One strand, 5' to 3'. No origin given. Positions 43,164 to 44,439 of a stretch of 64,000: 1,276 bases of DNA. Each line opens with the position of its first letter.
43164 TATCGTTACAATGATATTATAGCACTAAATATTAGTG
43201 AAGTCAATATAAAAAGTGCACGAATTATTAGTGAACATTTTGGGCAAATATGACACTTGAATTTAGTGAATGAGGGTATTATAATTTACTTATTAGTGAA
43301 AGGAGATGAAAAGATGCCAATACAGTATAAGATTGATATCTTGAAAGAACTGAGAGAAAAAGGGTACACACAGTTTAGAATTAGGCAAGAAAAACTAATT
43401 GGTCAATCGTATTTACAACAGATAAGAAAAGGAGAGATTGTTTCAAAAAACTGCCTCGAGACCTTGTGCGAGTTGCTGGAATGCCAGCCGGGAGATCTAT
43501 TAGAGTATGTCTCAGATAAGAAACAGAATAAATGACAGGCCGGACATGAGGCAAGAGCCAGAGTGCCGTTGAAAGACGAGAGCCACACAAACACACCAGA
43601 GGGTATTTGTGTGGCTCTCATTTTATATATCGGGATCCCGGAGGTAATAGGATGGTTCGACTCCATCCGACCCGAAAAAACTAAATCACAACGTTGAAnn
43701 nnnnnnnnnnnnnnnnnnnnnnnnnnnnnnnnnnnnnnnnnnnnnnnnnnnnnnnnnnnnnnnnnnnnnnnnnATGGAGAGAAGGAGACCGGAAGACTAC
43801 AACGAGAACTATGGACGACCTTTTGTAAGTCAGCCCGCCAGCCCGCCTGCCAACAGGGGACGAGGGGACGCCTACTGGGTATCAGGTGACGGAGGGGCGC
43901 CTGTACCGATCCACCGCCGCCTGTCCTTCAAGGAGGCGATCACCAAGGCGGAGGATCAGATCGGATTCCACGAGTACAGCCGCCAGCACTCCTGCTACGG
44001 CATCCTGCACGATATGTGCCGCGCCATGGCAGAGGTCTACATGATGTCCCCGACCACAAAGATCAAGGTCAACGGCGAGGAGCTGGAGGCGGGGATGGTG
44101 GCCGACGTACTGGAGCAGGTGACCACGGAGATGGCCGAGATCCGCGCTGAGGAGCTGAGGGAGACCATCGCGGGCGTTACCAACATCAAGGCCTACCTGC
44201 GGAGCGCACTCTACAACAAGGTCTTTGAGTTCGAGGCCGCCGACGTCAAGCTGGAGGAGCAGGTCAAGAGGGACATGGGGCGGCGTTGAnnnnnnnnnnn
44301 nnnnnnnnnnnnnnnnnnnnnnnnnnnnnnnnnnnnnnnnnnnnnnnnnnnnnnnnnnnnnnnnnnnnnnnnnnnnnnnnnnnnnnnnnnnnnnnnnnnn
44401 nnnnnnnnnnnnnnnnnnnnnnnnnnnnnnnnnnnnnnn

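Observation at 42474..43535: AT-rich, self-contained regulatory cassette: AP2-like DNA-binding protein plus coupled small protein, divergent from an HTH gene, with four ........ repeats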

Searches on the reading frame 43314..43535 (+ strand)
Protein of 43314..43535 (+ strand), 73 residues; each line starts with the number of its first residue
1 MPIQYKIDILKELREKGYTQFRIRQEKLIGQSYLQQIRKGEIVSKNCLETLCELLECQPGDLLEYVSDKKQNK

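Call 8: search_protein_families(library=pfam, proteins=[window:43314-43535:+], max_evalue=0.1)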
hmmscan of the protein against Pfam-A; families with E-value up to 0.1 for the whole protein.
window:43314-43535:+ (73 aa): 1 family
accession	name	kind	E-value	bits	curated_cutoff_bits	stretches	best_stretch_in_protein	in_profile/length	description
PF13443.12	HTH_26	-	8.1e-10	39.2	22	1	11-68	4-63/63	Cro/C1-type HTH DNA-binding domain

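Call 9: search_protein_families(library=phrogs, proteins=[window:43314-43535:+], max_evalue=0.01)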
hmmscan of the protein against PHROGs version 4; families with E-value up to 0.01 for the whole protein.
window:43314-43535:+ (73 aa): 2 families
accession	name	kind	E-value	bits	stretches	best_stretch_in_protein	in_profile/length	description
phrog_6831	-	transcription regulation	1.7e-05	25.7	1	7-44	8-44/68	transcriptional regulator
phrog_3951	-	unknown function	0.0092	16.5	0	9-52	249-293/301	-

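Call 17: search_protein_families(library=ncbifam, proteins=[window:43314-43535:+], max_evalue=1)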
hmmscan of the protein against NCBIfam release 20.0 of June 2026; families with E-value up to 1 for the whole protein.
window:43314-43535:+ (73 aa): 2 families
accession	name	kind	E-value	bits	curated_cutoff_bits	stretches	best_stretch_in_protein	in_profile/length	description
NF000090.1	trans_reg_VanU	equivalog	0.00074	19.7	150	1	20-68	19-67/75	glycopeptide resistance transcriptional regulator VanU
NF008242.0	PRK11018.1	equivalog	0.013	15.1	79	1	39-71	14-46/78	sulfurtransferase-like selenium metabolism protein YedF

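Call 97: find_homologous_proteins(query=window:43314-43535:+, max_evalue=1e-10)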
Query window:43314-43535:+ (73 aa): 1140 proteins with E <= 1e-10 among 1142 candidates; the best 120 are listed.
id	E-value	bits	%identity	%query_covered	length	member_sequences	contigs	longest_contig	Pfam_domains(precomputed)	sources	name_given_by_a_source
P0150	3.3e-40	152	100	100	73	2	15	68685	PF13443.13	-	-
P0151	1.6e-32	128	86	96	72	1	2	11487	PF13443.13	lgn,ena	-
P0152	1.9e-29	118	83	95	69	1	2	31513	PF13443.13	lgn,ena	-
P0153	1.6e-27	112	71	100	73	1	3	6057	PF13443.13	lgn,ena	-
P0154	3.9e-27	111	76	99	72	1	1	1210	PF13443.13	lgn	-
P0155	5.9e-27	110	74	99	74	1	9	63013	PF13443.13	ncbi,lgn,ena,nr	ncbi:MAG: helix-turn-helix domain-containing protein [Oscillospiraceae bacterium]|nr:helix-turn-heli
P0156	4.6e-26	107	74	99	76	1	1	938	PF13443.13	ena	-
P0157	5.7e-26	107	74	95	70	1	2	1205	PF13443.13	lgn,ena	-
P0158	7.7e-26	107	70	97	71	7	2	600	PF13443.13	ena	-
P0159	2.0e-25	105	67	99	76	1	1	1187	PF13443.13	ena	-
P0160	3.8e-25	104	72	97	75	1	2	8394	PF13443.13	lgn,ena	-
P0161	4.0e-25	104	70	95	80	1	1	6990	PF13443.13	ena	-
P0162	5.0e-25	104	74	89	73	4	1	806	PF13443.13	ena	-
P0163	5.7e-25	104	67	99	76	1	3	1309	PF13443.13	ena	-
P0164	5.9e-25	104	69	93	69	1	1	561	PF13443.13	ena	-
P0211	2.3e-24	102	68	97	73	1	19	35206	PF13443.13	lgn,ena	-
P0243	4.0e-24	101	66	97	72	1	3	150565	PF13443.13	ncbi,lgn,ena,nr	ncbi:MAG: helix-turn-helix domain-containing protein [Oscillospiraceae bacterium]|nr:helix-turn-heli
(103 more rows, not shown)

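Call 98: find_encoding_contigs(protein=P0155, flank=3500, max_places=3)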
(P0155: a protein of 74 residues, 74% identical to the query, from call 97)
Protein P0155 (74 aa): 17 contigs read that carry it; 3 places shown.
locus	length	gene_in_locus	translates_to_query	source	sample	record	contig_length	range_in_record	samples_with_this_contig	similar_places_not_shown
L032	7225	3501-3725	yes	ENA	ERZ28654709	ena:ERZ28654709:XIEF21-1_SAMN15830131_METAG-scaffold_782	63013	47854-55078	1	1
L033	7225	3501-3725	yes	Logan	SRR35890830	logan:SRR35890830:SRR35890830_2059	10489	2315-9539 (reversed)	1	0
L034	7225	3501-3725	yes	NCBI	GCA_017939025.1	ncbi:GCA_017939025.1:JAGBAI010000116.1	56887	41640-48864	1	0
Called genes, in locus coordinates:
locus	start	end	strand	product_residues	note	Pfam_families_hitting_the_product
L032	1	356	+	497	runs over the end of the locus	PF01336:tRNA_anti-codon, PF00152:tRNA-synt_2, PF01409:tRNA-synt_2d (faint)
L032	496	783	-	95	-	PF13560:HTH_31, PF12844:HTH_19, PF01381:HTH_3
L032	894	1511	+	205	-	-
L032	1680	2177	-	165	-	-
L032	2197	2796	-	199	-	-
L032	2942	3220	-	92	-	-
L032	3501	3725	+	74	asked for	PF13443:HTH_26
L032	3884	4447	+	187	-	PF00589:Phage_integrase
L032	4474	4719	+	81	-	-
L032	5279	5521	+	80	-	-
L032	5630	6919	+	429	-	PF27199:YonV_C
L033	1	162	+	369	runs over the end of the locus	?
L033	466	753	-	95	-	PF13560:HTH_31, PF12844:HTH_19, PF01381:HTH_3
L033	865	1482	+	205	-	-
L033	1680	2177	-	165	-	-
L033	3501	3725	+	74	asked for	PF13443:HTH_26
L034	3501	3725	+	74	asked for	PF13443:HTH_26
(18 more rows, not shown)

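Call 99: find_encoding_contigs(protein=P0243, flank=3500, max_places=2)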
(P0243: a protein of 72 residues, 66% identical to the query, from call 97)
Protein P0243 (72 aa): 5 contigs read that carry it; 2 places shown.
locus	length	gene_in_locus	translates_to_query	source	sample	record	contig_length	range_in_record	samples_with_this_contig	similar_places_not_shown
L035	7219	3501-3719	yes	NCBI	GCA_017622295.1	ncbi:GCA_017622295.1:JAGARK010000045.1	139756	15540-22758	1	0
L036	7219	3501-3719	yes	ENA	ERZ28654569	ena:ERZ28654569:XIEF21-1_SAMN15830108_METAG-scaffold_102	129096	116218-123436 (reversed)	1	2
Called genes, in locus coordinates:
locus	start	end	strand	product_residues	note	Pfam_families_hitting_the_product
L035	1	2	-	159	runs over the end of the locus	PF12687:DUF3801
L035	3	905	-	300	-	PF13730:HTH_36 (weak), PF19481:DUF6017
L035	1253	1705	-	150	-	-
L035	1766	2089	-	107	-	PF13744:HTH_37 (faint), PF04545:Sigma70_r4 (faint), PF12844:HTH_19, PF01381:HTH_3, PF08281:Sigma70_r4_2 (faint)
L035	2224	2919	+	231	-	-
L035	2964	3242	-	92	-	-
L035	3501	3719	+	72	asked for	PF13443:HTH_26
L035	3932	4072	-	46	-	-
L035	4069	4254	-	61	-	-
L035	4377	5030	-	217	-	-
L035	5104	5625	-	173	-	-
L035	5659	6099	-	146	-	-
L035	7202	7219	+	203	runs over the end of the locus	PF13847:Methyltransf_31 (weak)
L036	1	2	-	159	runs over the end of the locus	PF12687:DUF3801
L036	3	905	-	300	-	PF13730:HTH_36 (weak), PF19481:DUF6017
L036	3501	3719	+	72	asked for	PF13443:HTH_26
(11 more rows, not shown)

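Call 100: find_encoding_contigs(protein=P0211, flank=3500, max_places=3)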
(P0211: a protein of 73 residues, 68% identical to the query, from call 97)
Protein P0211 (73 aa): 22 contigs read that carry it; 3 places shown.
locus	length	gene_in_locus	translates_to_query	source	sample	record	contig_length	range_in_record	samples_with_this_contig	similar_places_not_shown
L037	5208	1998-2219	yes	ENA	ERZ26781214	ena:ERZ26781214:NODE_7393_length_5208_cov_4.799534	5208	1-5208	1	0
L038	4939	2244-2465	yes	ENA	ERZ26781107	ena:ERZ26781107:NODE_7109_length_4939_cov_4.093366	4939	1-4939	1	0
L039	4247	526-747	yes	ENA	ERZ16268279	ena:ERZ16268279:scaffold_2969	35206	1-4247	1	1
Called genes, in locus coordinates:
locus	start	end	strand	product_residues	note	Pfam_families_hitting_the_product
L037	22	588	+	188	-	-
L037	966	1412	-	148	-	PF10263:SprT-like, PF15639:Tox-MPTase3 (weak)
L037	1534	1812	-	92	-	-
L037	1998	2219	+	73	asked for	PF13443:HTH_26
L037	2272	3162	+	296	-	-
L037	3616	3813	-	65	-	-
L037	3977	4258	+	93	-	-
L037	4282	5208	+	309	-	?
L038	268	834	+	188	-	-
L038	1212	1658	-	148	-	PF10263:SprT-like, PF15639:Tox-MPTase3 (weak)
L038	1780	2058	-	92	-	-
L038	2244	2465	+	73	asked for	PF13443:HTH_26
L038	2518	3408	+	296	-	-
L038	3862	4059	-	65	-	-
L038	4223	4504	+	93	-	-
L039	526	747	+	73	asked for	PF13443:HTH_26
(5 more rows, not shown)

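Call 104: search_protein_families(library=pfam, proteins=[L032:2942-3220:-, L037:1534-1812:-, L035:2964-3242:-, L032:2197-2796:-, L032:1680-2177:-, L037:2272-3162:+], max_evalue=0.1)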
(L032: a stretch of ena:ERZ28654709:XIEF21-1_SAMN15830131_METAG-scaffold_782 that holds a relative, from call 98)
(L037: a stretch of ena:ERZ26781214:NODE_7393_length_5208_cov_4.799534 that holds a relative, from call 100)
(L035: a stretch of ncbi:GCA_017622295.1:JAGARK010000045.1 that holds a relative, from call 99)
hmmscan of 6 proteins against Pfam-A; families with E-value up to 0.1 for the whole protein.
L032:2942-3220:- (92 aa): 1 family
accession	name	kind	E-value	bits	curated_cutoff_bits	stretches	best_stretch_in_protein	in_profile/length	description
PF18058.6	SbsC_C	-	0.013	16.3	27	0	12-86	19-106/131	SbsC C-terminal domain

L037:1534-1812:- (92 aa): 4 families
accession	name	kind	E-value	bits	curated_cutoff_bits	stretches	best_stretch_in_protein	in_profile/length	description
PF18058.6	SbsC_C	-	0.0044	17.8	27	0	47-91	67-111/131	SbsC C-terminal domain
PF08671.16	SinI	-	0.04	14.1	31.4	1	15-26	4-15/28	Anti-repressor SinI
PF20803.2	PaaX_M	-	0.054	14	24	1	15-56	7-48/83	PaaX protein central Cas2-like domain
PF23984.1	DUF7307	-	0.076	13.4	27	1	11-59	14-64/129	Pam3 gp33-like protein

L035:2964-3242:- (92 aa): 0 families

L032:2197-2796:- (199 aa): 1 family
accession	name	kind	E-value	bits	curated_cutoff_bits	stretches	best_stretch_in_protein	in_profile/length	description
PF08281.18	Sigma70_r4_2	-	0.0083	16.2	25.7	1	143-193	3-54/54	Sigma-70, region 4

L032:1680-2177:- (165 aa): 0 families

L037:2272-3162:+ (296 aa): 2 families
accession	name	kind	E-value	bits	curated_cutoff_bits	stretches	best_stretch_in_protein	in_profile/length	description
PF13545.12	HTH_Crp_2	-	0.019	15.4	27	0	215-246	18-50/70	Crp-like helix-turn-helix domain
PF08220.18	HTH_DeoR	-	0.083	13.1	21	0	106-134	15-43/57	DeoR-like helix-turn-helix domain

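Call 105: search_protein_families(library=phrogs, proteins=[L032:2942-3220:-, L037:1534-1812:-, L035:2964-3242:-, L032:2197-2796:-, L032:1680-2177:-, L037:2272-3162:+], max_evalue=0.01)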
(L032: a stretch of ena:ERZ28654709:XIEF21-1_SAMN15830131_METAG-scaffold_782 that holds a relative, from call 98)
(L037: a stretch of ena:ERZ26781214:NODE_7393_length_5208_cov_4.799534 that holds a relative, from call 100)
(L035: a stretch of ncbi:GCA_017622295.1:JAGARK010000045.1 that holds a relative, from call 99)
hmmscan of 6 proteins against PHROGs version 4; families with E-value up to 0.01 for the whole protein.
L032:2942-3220:- (92 aa): 5 families
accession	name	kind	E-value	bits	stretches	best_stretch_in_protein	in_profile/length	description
phrog_6244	-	unknown function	4.4e-16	60.3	1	7-90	18-105/107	-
phrog_434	-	DNA, RNA and nucleotide metabolism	5.4e-14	53.2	1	5-91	273-362/372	RecE-like recombination exonuclease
phrog_1956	-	unknown function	1.3e-09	39.1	1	5-90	6-90/93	-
phrog_2480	-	unknown function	7.5e-05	23.8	1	6-75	24-97/152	-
phrog_4029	-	unknown function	0.0087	17.4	1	9-57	63-106/144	-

L037:1534-1812:- (92 aa): 4 families
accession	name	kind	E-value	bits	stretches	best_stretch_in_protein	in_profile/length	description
phrog_6244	-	unknown function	2e-15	58.2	1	3-91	14-106/107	-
phrog_434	-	DNA, RNA and nucleotide metabolism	2.1e-13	51.2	1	4-91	272-362/372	RecE-like recombination exonuclease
phrog_1956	-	unknown function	6.2e-09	36.9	1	5-90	6-90/93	-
phrog_2480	-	unknown function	0.00048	21.2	1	2-70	23-92/152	-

L035:2964-3242:- (92 aa): 4 families
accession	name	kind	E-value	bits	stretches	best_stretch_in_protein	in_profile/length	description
phrog_6244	-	unknown function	1.7e-13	52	1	6-90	17-105/107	-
phrog_434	-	DNA, RNA and nucleotide metabolism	1.8e-12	48.2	1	7-91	275-362/372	RecE-like recombination exonuclease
phrog_1956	-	unknown function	1.5e-10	42.1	1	6-90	7-90/93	-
phrog_34741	-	DNA, RNA and nucleotide metabolism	0.0035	18.5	1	28-75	13-60/81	endonuclease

L032:2197-2796:- (199 aa): 3 families
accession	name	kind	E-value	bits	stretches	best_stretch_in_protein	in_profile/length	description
phrog_13787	-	unknown function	2.3e-06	28.9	1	118-197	90-168/172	-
phrog_351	-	transcription regulation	0.00098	18.8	1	116-194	643-723/928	RNA polymerase sigma factor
phrog_1740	-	transcription regulation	0.0013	18.4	1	43-195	81-214/567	RNA polymerase sigma factor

L032:1680-2177:- (165 aa): 0 families

L037:2272-3162:+ (296 aa): 2 families
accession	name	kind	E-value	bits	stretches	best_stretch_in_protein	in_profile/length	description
phrog_9501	-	unknown function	4.3e-25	89.4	1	50-279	32-257/267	-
phrog_19047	-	transcription regulation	0.0021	18.8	1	85-141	192-246/269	transcriptional regulator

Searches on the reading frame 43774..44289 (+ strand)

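Call 8: search_protein_families(library=pfam, proteins=[window:43774-44289:+], max_evalue=0.1)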
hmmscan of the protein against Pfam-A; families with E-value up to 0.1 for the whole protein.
window:43774-44289:+ (171 aa): 1 family
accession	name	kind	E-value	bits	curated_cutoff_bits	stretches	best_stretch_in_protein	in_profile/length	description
PF19481.4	DUF6017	-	0.034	14.8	27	1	62-149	42-129/148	Family of unknown function (DUF6017)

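Call 9: search_protein_families(library=phrogs, proteins=[window:43774-44289:+], max_evalue=0.01)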
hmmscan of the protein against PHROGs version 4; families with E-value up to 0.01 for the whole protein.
window:43774-44289:+ (171 aa): 0 families
